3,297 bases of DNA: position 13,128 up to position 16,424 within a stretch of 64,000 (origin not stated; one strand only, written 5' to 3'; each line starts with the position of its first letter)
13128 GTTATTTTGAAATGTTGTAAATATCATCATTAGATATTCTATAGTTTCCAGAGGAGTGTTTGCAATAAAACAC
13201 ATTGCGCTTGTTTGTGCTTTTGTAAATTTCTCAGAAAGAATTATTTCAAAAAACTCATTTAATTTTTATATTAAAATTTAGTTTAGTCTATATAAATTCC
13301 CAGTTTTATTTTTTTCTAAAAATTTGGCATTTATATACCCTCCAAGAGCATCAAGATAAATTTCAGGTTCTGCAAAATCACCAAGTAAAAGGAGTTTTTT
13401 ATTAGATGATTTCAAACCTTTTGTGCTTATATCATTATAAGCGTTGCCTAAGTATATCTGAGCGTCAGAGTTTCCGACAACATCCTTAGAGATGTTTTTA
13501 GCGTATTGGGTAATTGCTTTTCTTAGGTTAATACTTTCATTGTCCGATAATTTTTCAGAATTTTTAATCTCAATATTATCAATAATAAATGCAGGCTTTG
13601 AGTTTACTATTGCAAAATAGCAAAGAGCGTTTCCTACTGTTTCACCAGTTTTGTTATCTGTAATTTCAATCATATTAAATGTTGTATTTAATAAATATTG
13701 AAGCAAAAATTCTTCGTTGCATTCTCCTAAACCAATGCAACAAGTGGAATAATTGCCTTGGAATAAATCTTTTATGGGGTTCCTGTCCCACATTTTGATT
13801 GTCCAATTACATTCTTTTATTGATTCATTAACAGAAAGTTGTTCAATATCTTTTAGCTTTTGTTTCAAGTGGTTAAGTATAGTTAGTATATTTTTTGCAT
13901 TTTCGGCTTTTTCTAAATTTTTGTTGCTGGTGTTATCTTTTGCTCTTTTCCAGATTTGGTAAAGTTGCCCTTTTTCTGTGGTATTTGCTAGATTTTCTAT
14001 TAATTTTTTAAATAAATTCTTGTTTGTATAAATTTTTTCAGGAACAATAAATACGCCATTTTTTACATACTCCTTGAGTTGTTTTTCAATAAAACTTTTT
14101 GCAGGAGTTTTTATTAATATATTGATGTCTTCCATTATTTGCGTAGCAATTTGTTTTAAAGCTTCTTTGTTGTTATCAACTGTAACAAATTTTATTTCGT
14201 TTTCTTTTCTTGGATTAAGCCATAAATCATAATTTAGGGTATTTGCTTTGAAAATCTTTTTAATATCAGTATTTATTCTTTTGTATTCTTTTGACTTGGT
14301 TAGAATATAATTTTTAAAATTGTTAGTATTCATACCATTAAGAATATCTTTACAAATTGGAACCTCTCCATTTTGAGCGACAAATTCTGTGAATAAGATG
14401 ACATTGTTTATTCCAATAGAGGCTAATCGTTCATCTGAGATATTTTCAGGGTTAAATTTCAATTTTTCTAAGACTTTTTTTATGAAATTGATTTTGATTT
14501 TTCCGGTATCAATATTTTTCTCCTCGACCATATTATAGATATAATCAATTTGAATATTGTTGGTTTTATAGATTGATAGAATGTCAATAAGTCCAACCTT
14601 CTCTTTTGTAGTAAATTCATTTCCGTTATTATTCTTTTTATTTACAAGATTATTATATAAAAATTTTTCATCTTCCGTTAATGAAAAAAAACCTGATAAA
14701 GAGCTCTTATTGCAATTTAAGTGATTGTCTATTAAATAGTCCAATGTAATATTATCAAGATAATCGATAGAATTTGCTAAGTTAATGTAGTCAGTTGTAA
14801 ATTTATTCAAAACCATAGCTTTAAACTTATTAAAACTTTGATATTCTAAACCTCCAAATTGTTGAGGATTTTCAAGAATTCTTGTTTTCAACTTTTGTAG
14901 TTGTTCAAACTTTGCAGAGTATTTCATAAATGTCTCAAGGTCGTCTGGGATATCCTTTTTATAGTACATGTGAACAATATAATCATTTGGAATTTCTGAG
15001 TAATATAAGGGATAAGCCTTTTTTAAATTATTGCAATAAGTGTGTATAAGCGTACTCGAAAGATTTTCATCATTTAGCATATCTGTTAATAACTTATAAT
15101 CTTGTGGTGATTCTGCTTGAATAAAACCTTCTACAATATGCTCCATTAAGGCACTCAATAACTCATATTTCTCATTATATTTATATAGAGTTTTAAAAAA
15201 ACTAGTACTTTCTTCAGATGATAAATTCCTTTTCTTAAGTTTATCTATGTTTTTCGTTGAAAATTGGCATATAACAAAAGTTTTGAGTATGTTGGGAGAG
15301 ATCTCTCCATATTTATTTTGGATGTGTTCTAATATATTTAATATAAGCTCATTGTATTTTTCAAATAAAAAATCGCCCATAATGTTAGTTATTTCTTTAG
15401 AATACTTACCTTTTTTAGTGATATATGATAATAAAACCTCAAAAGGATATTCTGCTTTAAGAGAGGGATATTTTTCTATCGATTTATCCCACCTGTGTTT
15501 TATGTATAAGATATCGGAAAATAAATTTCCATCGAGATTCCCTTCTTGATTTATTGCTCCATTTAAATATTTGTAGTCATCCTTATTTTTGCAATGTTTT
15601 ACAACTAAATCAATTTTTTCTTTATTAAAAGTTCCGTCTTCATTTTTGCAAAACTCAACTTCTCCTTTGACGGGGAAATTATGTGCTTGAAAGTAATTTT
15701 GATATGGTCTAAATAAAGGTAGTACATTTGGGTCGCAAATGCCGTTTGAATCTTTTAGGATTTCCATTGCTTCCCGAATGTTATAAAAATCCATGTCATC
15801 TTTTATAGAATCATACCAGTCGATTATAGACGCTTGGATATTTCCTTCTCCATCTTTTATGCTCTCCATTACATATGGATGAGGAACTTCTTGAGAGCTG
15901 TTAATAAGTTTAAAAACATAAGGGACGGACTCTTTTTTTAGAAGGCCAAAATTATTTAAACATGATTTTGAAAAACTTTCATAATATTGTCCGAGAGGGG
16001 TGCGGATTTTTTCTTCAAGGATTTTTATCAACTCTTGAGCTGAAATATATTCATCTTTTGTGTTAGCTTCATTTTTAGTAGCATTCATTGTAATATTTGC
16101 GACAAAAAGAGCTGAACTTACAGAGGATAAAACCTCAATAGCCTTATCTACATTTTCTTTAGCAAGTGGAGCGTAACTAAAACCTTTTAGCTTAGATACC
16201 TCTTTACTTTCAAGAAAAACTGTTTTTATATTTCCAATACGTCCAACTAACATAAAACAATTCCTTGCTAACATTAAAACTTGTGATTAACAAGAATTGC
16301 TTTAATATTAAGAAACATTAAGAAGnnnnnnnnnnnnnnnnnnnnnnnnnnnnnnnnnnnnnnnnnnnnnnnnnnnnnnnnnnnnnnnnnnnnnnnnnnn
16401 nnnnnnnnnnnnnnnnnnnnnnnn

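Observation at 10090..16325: Tandem pair of ~990-aa paralogs of unknown function with a hyper-conserved C-terminal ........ domain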

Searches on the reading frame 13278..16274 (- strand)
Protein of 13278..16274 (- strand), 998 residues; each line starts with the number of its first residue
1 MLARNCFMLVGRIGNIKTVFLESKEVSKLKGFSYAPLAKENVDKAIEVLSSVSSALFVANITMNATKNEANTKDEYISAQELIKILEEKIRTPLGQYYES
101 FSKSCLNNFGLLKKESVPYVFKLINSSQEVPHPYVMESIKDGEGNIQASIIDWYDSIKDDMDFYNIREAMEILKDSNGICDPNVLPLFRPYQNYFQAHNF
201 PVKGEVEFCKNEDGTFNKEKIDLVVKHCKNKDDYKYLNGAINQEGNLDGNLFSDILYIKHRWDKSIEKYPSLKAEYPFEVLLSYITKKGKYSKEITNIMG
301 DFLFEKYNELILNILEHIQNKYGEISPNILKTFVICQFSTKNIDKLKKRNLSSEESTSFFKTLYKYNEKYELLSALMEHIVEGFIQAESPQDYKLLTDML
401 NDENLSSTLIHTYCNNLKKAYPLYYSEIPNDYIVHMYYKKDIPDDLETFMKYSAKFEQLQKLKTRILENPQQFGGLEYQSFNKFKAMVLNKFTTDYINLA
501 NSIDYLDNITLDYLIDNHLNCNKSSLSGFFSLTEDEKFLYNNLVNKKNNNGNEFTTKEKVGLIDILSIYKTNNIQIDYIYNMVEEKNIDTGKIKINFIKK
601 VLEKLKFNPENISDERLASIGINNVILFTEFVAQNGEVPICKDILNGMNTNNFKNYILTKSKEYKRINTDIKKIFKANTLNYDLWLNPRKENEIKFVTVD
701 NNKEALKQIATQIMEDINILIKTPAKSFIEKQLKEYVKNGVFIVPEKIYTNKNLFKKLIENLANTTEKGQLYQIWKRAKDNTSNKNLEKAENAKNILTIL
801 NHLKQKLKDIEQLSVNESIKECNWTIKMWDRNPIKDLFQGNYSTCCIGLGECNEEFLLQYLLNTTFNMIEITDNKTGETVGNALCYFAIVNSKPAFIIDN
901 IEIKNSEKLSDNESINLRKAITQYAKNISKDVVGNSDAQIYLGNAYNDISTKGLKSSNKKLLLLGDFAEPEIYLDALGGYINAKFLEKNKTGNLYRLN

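Call 4: search_protein_families(library=pfam, proteins=[window:13278-16274:-], max_evalue=1)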
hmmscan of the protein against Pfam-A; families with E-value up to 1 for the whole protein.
window:13278-16274:- (998 aa): 2 families
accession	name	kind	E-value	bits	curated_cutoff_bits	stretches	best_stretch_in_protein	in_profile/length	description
PF07924.16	NuiA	-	0.13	13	22.1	1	748-811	35-98/130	Nuclease A inhibitor-like protein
PF21840.1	DUF6899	-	0.59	11.2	27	0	457-512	10-65/85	Domain of unknown function (DUF6899)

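Call 5: search_protein_families(library=ncbifam, proteins=[window:13278-16274:-], max_evalue=1)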
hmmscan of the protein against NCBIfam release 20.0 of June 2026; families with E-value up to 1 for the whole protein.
window:13278-16274:- (998 aa): 0 families

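Call 67: search_protein_families(library=padloc, proteins=[window:13278-16274:-], max_evalue=0.1)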
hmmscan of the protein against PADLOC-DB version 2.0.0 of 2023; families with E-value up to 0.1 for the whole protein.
window:13278-16274:- (998 aa): 0 families

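Call 68: search_protein_families(library=phrogs, proteins=[window:13278-16274:-], max_evalue=0.1)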
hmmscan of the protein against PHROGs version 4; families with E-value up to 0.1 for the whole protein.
window:13278-16274:- (998 aa): 0 families
